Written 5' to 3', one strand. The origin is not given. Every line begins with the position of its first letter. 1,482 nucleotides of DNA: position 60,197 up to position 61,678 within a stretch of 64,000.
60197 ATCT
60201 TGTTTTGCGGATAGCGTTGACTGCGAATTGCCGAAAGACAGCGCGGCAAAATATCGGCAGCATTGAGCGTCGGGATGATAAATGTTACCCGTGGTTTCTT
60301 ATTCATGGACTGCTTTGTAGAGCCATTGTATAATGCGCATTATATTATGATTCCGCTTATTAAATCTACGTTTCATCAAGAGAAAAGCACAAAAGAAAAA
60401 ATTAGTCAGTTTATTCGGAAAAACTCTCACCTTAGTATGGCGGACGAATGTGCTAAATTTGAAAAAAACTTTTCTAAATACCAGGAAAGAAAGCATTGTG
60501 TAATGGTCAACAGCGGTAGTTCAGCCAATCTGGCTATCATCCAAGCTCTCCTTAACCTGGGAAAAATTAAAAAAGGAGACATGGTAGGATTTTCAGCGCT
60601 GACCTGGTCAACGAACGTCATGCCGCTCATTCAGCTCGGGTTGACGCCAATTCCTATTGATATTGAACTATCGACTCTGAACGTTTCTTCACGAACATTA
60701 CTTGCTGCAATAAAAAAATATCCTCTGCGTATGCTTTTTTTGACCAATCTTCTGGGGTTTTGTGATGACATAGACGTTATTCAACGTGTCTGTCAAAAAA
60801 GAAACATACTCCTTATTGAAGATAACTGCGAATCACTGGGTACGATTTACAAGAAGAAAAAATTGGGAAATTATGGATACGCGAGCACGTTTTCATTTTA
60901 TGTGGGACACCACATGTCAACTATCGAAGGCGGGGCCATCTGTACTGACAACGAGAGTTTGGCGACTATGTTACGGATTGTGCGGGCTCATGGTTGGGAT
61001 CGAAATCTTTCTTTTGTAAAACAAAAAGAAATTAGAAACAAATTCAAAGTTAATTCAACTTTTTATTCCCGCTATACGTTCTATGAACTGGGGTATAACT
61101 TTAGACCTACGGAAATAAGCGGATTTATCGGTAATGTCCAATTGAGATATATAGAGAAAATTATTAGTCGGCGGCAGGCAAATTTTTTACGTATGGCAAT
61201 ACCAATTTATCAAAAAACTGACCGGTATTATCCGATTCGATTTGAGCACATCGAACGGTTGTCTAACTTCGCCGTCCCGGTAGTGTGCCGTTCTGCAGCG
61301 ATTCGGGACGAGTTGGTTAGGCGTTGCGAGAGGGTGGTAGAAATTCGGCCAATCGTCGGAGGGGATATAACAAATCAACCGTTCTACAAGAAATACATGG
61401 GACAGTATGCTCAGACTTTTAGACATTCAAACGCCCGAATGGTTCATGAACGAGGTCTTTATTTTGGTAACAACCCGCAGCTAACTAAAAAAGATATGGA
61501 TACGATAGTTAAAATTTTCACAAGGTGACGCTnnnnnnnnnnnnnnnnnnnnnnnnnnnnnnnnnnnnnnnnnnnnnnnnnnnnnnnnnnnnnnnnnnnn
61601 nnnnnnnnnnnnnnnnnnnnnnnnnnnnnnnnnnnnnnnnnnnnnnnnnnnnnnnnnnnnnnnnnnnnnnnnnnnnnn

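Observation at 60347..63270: ColD/E1-type 3-dehydratase, SDR and TylF O-methyltransferase cassette: O-methylated 3,6-dideoxyhexose?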

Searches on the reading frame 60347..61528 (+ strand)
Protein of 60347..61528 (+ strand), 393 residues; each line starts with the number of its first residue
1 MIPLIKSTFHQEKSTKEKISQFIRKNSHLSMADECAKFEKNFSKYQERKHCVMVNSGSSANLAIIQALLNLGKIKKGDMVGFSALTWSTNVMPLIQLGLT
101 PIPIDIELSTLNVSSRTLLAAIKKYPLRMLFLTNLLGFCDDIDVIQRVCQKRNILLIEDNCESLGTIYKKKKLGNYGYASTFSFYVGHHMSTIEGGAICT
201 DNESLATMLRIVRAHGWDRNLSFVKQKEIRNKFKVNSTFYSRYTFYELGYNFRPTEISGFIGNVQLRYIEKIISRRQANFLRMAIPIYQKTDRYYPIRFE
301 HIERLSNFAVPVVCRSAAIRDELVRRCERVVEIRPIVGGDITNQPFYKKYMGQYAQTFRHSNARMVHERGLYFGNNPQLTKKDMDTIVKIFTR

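Call 3: search_protein_families(library=pfam, proteins=[window:60347-61528:+])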
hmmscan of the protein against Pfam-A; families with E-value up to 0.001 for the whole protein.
window:60347-61528:+ (393 aa): 2 families
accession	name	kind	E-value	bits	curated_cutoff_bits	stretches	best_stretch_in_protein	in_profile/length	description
PF01041.23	DegT_DnrJ_EryC1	-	2.4e-59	201.8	19.8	1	15-390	7-358/360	DegT/DnrJ/EryC1/StrS aminotransferase family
PF01053.26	Cys_Met_Meta_PP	-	5.4e-06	25.7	27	1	7-212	26-225/381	Cys/Met metabolism PLP-dependent enzyme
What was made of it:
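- On ColD-type sugar 3-dehydratase: PF01041 at 2.4e-59 (call 3).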

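Call 4: search_protein_families(library=ncbifam, proteins=[window:60347-61528:+])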
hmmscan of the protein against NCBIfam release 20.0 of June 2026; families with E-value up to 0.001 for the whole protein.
window:60347-61528:+ (393 aa): 9 families
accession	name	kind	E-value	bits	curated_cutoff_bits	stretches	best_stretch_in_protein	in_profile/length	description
NF011936.0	PRK15407.1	equivalog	5.1e-62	210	423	1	28-391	60-432/440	lipopolysaccharide biosynthesis protein RfbH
TIGR03588.1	PseC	equivalog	9e-40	136.7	423.5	1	25-300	22-288/380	UDP-4-amino-4,6-dideoxy-N-acetyl-beta-L-altrosamine transaminase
TIGR04181.1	NHT_00031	hypoth_equivalog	1.5e-32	112.9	420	1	14-364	11-352/359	LegC family aminotransferase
NF008658.2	PRK11658.1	equivalog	2e-28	99.1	631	1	29-279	29-263/379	UDP-4-amino-4-deoxy-L-arabinose aminotransferase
NF008687.0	PRK11706.1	equivalog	3.9e-23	81.8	375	1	28-281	25-261/375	dTDP-4-amino-4,6-dideoxygalactose transaminase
TIGR02379.1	ECA_wecE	subfamily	1.1e-17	63.9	434.85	1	29-282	26-263/376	dTDP-4-amino-4,6-dideoxy-D-glucose transaminase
TIGR04427.1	PLP_DesI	equivalog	1.4e-15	57.3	650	1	37-221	56-233/390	dTDP-4-dehydro-6-deoxyglucose aminotransferase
NF006003.0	PRK08133.1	equivalog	8.5e-05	21.4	522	1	37-216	70-244/396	O-succinylhomoserine sulfhydrylase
NF005526.0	PRK07179.1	equivalog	0.00052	18.7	428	0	13-69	79-135/407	alpha-hydroxyketone-type quorum-sensing autoinducer synthase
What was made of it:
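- On E1 (RfbH/DdhC/AscC) 3-dehydrase: 210 bits against a cutoff of 423 (call 4).
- Closest known: E1. Same: Best NCBIfam hit by name, RfbH at 210 bits (call 4).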

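Call 5: search_solved_structures(query=window:60347-61528:+, show_alignments=3)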
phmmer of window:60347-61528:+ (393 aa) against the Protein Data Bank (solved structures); distinct sequences matched with E-value up to 0.001: 56.
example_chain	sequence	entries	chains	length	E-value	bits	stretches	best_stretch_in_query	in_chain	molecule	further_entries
2gms_A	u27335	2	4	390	3.9e-57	197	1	18-377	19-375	Putative pyridoxamine 5-phosphate-dependent dehydrase, Wbdk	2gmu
3b8x_A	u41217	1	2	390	3.7e-56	193.8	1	18-377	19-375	Pyridoxamine 5-phosphate-dependent dehydrase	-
2r0t_A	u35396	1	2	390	6.9e-56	192.9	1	18-377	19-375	Pyridoxamine 5-phosphate-dependent dehydrase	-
3gr9_A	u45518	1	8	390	7.1e-56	192.9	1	18-377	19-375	ColD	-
3bcx_A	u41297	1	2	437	4.1e-40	141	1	37-391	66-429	CDP-6-deoxy-L-threo-D-glycero-4-hexulose-3-dehydrase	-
3bb8_A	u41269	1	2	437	7.4e-39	136.9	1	37-391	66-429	CDP-4-keto-6-deoxy-D-glucose-3-dehydrase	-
9wvy_A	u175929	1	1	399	2.5e-34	122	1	26-379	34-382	Putative NDP-4-keto-6-deoxyglucose-3-dehydratase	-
3bn1_A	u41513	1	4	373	8e-27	97.3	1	35-222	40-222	Perosamine synthetase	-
3dr7_A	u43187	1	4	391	9.5e-27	97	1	35-221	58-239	Putative perosamine synthetase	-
3dr4_A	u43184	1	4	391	1.3e-26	96.6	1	35-221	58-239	Putative perosamine synthetase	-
5u1z_A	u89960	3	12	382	1.8e-25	92.8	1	24-217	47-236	Putative aminotransferase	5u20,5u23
5u21_A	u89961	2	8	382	2.4e-25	92.4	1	24-217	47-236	Putative aminotransferase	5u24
7b0m_AAA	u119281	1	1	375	4.6e-25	91.5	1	16-219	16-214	Sugar aminotransferase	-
7b0d_A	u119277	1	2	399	1.6e-22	83.2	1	12-219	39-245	Glutamine--scyllo-inositol transaminase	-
1o61_A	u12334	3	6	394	1.8e-21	79.7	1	20-272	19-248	aminotransferase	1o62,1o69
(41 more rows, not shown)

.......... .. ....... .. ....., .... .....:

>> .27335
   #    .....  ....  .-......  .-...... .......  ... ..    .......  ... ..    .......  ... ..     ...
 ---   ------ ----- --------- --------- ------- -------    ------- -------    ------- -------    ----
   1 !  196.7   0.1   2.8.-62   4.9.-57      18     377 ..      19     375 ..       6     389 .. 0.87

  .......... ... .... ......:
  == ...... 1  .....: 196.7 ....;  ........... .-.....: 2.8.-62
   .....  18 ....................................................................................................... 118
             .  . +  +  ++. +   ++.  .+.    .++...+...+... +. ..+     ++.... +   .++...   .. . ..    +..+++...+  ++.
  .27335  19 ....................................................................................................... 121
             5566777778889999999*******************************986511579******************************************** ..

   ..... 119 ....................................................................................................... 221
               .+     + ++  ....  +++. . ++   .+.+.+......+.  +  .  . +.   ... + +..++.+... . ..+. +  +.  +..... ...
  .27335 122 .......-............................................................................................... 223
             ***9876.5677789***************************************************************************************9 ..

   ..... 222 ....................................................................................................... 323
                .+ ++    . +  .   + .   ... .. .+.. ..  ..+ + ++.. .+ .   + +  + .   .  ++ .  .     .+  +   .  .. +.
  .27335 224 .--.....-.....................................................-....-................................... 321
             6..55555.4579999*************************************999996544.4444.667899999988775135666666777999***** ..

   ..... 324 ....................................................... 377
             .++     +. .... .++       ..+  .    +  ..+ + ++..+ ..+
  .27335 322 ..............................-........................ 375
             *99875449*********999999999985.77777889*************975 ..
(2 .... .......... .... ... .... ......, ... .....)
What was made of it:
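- On ColD-type sugar 3-dehydratase: ColD 197 bits against E1 141 bits (call 5).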

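Call 18: find_encoding_contigs(protein=window:60347-61528:+, flank=10000, max_places=6)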
Protein window:60347-61528:+ (393 aa): 4 contigs read that carry it; 2 places shown.
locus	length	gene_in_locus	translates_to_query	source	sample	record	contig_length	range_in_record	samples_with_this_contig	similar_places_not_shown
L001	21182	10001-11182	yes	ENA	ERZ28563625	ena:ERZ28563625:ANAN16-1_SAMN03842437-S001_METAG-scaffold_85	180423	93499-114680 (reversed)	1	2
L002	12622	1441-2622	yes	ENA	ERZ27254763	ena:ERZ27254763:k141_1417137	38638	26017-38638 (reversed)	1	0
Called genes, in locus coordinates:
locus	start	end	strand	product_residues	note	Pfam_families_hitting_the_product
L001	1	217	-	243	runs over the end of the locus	PF00535:Glycos_transf_2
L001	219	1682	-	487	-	-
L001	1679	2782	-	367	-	PF01041:DegT_DnrJ_EryC1, PF01212:Beta_elim_lyase (weak)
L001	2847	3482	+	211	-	PF17836:PglD_N (faint), PF25087:GMPPB_C (faint), PF25084:LbH_EIF2B (faint), PF00132:Hexapep (weak)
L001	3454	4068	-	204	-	PF05891:Methyltransf_PK (weak), PF13489:Methyltransf_23 (weak), PF13847:Methyltransf_31, PF08241:Methyltransf_11, PF08242:Methyltransf_12, PF13649:Methyltransf_25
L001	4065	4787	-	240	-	PF00535:Glycos_transf_2, PF10111:Glyco_tranf_2_2 (weak), PF13641:Glyco_tranf_2_3 (faint)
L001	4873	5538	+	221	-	PF01209:Ubie_methyltran (weak), PF03141:Methyltransf_29 (faint), PF08003:Methyltransf_9 (weak), PF13489:Methyltransf_23, PF08241:Methyltransf_11, PF08242:Methyltransf_12, PF13649:Methyltransf_25, PF13847:Methyltransf_31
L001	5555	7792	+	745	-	PF02366:PMT, PF13231:PMT_2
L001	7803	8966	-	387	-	PF00534:Glycos_transf_1, PF13692:Glyco_trans_1_4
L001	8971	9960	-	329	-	PF00535:Glycos_transf_2, PF13641:Glyco_tranf_2_3 (weak), PF13704:Glyco_tranf_2_4 (faint)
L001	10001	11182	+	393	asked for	PF01041:DegT_DnrJ_EryC1, PF01053:Cys_Met_Meta_PP (weak)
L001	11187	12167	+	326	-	PF00106:adh_short (weak), PF01073:3Beta_HSD, PF01370:Epimerase, PF02719:Polysacc_synt_2, PF05368:NmrA, PF16363:GDP_Man_Dehyd, PF07993:NAD_binding_4, PF13460:NAD_binding_10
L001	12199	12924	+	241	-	PF05711:TylF, PF13578:Methyltransf_24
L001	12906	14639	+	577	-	PF13231:PMT_2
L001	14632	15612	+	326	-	-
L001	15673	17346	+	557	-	-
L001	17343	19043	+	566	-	-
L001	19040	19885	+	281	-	PF00535:Glycos_transf_2, PF13641:Glyco_tranf_2_3, PF13632:Glyco_trans_2_3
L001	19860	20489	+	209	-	PF13489:Methyltransf_23, PF13847:Methyltransf_31 (weak), PF08241:Methyltransf_11, PF08242:Methyltransf_12, PF13649:Methyltransf_25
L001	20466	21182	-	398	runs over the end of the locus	PF00534:Glycos_transf_1 (weak), PF13692:Glyco_trans_1_4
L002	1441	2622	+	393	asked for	PF01041:DegT_DnrJ_EryC1, PF01053:Cys_Met_Meta_PP (weak)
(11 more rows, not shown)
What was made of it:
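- Checked: A is 60347-61528 (393 aa; ATG inside the longer TTG ORF 60263-61528, and the same start is called in public assemblies, call 18).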

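Call 19: find_homologous_proteins(query=window:60347-61528:+)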
Query window:60347-61528:+ (393 aa): 7901 proteins with E <= 0.001 among 8000 candidates; the best 120 are listed.
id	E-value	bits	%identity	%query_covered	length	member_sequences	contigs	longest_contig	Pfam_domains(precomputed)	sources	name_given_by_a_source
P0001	3.5e-264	893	100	100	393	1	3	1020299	PF01053.27,PF01041.24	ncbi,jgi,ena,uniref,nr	ncbi:hypothetical protein A3A79_04995 [Candidatus Gottesmanbacteria bacterium RIFCSPLOWO2_01_FULL_43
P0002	3.1e-244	828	100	92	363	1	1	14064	PF01053.27,PF01041.24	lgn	-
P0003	8.6e-197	671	70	100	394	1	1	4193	PF01053.27,PF01041.24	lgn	-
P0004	3.9e-196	669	70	100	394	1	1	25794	PF01053.27,PF01041.24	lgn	-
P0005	6.5e-196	669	70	100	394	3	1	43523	PF00266.26,PF01053.27,PF01041.24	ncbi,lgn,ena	-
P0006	2.4e-195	667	72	100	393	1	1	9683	PF01053.27,PF01041.24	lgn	-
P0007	2.7e-195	667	72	100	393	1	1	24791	PF01053.27,PF01041.24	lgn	-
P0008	1.7e-194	664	69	100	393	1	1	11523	PF01041.24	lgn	-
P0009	3.8e-194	663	70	100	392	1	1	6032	PF01053.27,PF01041.24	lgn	-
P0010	4.3e-194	663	70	100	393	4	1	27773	PF01053.27,PF01041.24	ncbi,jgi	jgi:CDP-6-deoxy-D-xylo-4-hexulose-3-dehydrase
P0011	8.9e-194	662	70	100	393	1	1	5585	PF01041.24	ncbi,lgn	ncbi:MAG: DegT/DnrJ/EryC1/StrS family aminotransferase [Patescibacteria group bacterium]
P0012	1.5e-193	661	71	100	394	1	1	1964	PF01053.27,PF01041.24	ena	-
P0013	4.3e-192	656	69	100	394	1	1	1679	PF01053.27,PF01041.24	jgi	-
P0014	4.3e-192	656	70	99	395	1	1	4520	PF01053.27,PF01041.24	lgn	-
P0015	8.9e-192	655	69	100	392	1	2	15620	PF01053.27,PF01041.24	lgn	-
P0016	1.0e-191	655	71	100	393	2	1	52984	PF01041.24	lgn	-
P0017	1.0e-191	655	67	100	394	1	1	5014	PF01053.27,PF01041.24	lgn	-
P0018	1.2e-191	655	71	100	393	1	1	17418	PF01053.27,PF01041.24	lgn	-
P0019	1.6e-191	654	69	100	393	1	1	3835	PF01053.27,PF01041.24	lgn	-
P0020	2.0e-191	654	70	100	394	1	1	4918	PF01053.27,PF01041.24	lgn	-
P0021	2.2e-191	654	69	100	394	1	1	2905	PF00266.26,PF01053.27,PF01041.24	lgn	-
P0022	2.2e-191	654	71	100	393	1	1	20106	PF01053.27,PF01041.24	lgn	-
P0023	3.2e-191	653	69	100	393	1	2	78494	PF01053.27,PF01041.24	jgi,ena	-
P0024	3.8e-191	653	71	100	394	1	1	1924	PF01041.24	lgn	-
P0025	4.5e-191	653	71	100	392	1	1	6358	PF01053.27,PF01041.24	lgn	-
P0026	6.5e-191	652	70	100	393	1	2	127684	PF01053.27,PF01041.24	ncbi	-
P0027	6.8e-191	652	69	100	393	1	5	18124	PF01053.27,PF01041.24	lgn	-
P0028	7.0e-191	652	69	100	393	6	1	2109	PF01053.27,PF01041.24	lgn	-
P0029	9.5e-191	652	71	100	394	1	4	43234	PF01053.27,PF01041.24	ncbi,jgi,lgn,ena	-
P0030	9.6e-191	652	70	100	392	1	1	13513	PF01053.27,PF01041.24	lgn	-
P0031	9.6e-191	652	69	100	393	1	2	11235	PF01053.27,PF01041.24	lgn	-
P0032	9.8e-191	652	70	100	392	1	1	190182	PF01053.27,PF01041.24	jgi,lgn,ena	-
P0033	1.1e-190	651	68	100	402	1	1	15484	PF01041.24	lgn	-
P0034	1.4e-190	651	71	100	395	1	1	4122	PF01053.27,PF01041.24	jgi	-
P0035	1.4e-190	651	70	100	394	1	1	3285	PF01053.27,PF01041.24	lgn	-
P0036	1.4e-190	651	71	100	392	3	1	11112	PF01053.27,PF01041.24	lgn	-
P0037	1.5e-190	651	69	100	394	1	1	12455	PF01053.27,PF01041.24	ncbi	-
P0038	1.6e-190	651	68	100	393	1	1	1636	PF01053.27,PF01041.24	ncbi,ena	-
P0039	2.0e-190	651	70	100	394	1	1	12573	PF00266.26,PF01053.27,PF01041.24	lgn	-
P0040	2.3e-190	650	69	100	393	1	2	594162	PF01053.27,PF01041.24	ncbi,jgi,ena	-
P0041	3.5e-190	650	69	100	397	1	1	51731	PF01053.27,PF01041.24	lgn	-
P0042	3.6e-190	650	68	100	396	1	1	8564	PF01041.24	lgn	-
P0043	4.6e-190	649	68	100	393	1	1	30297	PF01053.27,PF01041.24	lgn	-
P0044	5.4e-190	649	69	100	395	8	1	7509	PF01053.27,PF01041.24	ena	-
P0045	6.4e-190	649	70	99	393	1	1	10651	PF01053.27,PF01041.24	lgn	-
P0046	7.1e-190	649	69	100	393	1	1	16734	PF01053.27,PF01041.24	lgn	-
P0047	7.3e-190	649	69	99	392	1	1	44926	PF01053.27,PF01041.24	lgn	-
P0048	8.4e-190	648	68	100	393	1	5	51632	PF01053.27,PF01041.24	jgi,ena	-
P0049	1.0e-189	648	68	100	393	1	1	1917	PF01053.27,PF01041.24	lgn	-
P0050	1.3e-189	648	69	100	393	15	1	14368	PF01053.27,PF01041.24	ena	-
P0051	1.4e-189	648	70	100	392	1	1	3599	PF01041.24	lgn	-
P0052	1.9e-189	647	70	100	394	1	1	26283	PF01053.27,PF01041.24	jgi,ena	-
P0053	2.5e-189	647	70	100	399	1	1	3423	PF01053.27,PF01041.24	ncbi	-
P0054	2.7e-189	647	69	100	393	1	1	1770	PF01053.27,PF01041.24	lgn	-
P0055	3.0e-189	647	69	100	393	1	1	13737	PF01053.27,PF01041.24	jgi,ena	-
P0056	3.0e-189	647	69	100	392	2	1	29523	PF01053.27,PF01041.24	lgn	-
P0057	3.2e-189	647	68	100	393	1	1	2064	PF01053.27,PF01041.24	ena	-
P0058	3.5e-189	646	70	100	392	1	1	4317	PF01053.27,PF01041.24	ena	-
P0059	4.7e-189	646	69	100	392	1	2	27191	PF01053.27,PF01041.24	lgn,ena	-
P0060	4.8e-189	646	70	100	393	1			PF01053.27,PF01041.24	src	-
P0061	7.7e-189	645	69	100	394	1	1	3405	PF01053.27,PF01041.24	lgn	-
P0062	7.8e-189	645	68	100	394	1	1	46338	PF01041.24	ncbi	-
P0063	8.7e-189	645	70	99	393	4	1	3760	PF01053.27,PF01041.24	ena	-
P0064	9.4e-189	645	69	100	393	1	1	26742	PF01053.27,PF01041.24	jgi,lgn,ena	-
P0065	9.7e-189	645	67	100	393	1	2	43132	PF01053.27,PF01041.24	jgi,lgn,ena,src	-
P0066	1.1e-188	645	67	100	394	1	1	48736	PF01053.27,PF01041.24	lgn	-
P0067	1.1e-188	645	68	100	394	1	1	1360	PF01053.27,PF01041.24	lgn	-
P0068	1.1e-188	645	68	100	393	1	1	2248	PF01053.27,PF01041.24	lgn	-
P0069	1.2e-188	645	68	100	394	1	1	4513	PF01041.24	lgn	-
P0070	1.7e-188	644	70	100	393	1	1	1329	PF01053.27,PF01041.24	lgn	-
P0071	1.8e-188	644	68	100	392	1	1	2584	PF01053.27,PF01041.24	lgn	-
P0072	1.9e-188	644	69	100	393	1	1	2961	PF01041.24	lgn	-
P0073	1.9e-188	644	69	100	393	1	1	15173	PF01053.27,PF01041.24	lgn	-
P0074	1.9e-188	644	69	100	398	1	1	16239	PF01053.27,PF01041.24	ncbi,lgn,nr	ncbi:MAG: DegT/DnrJ/EryC1/StrS family aminotransferase [Patescibacteria group bacterium]|nr:DegT/Dnr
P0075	2.7e-188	644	68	100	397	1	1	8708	PF01041.24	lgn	-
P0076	2.8e-188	644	69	100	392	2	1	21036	PF01053.27,PF01041.24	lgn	-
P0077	2.9e-188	643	67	100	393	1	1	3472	PF01053.27,PF01041.24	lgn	-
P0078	3.2e-188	643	68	100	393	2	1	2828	PF00266.26,PF01053.27,PF01041.24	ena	-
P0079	3.3e-188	643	69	99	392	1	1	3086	PF01053.27,PF01041.24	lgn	-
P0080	4.8e-188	643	70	100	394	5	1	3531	PF01053.27,PF01041.24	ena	-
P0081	5.3e-188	643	67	100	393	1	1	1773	PF01053.27,PF01041.24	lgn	-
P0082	5.4e-188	643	68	99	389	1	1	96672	PF01053.27,PF01041.24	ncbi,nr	ncbi:hypothetical protein A3A46_01510 [Candidatus Roizmanbacteria bacterium RIFCSPLOWO2_01_FULL_37_1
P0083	5.6e-188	642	70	100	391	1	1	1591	PF01053.27,PF01041.24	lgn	-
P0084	7.1e-188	642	70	96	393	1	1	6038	PF01053.27,PF01041.24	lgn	-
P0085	7.3e-188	642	69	99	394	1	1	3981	PF01053.27,PF01041.24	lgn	-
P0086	7.6e-188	642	68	100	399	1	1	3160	PF00266.26,PF01053.27,PF01041.24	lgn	-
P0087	8.5e-188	642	68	100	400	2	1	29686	PF00266.26,PF01053.27,PF01041.24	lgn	-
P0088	8.6e-188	642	70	100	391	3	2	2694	PF01053.27,PF01041.24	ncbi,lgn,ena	-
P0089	8.7e-188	642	68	100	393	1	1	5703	PF01053.27,PF01041.24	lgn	-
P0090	9.1e-188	642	69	100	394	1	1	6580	PF01053.27,PF01041.24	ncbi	-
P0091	9.6e-188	642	69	100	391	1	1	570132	PF01041.24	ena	-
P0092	1.1e-187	642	68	100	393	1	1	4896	PF01053.27,PF01041.24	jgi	-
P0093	1.2e-187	641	68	100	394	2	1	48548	PF01053.27,PF01041.24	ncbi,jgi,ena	-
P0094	1.3e-187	641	70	100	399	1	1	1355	PF01053.27,PF01041.24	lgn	-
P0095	1.5e-187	641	68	100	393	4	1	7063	PF01053.27,PF01041.24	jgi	-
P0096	1.5e-187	641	69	100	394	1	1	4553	PF01053.27,PF01041.24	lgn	-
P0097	1.5e-187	641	67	100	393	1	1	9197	PF01053.27,PF01041.24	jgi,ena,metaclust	metaclust:\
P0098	1.7e-187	641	68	100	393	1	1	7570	PF01053.27,PF01041.24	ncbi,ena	-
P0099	2.0e-187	641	69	100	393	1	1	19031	PF01041.24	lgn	-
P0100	2.5e-187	640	70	99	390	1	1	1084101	PF01053.27,PF01041.24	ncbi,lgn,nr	ncbi:MAG: CDP-4-keto-6-deoxy-D-glucose-3-dehydrase [Patescibacteria group bacterium]|nr:MAG: CDP-4-k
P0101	2.5e-187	640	69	100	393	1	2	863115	PF01053.27,PF01041.24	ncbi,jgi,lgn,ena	-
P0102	2.7e-187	640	68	100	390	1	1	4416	PF01053.27,PF01041.24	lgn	-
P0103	2.7e-187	640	68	100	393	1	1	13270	PF01041.24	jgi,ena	-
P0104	3.4e-187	640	69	100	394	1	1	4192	PF01053.27,PF01041.24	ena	-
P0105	3.5e-187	640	68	99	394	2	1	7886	PF01053.27,PF01041.24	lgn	-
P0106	3.5e-187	640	67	100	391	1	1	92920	PF01053.27,PF01041.24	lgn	-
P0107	3.5e-187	640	67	100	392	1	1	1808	PF00266.26,PF01053.27,PF01041.24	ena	-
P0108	3.5e-187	640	68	100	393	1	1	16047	PF01053.27,PF01041.24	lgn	-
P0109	4.0e-187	640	69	100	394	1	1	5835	PF01041.24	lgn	-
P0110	4.1e-187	640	69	100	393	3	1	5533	PF01053.27,PF01041.24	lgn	-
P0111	4.2e-187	640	69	100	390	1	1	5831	PF00266.26,PF01053.27,PF01041.24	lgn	-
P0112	4.3e-187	640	69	99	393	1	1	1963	PF01053.27,PF01041.24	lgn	-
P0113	4.7e-187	639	69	100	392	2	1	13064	PF01053.27,PF01041.24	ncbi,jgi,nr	ncbi:DegT/DnrJ/EryC1/StrS aminotransferase family protein [Candidatus Microgenomates bacterium]|nr:M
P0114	4.9e-187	639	70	100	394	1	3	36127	PF01053.27,PF01041.24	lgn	-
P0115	5.0e-187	639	68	100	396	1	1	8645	PF01053.27,PF01041.24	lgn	-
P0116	5.2e-187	639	68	100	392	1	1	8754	PF01053.27,PF01041.24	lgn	-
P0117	5.4e-187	639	69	100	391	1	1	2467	PF01053.27,PF01041.24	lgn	-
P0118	5.7e-187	639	67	100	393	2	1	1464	PF01053.27,PF01041.24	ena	-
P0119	6.2e-187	639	68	100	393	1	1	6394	PF01053.27,PF01041.24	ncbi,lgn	-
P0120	6.4e-187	639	70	100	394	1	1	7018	PF01041.24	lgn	-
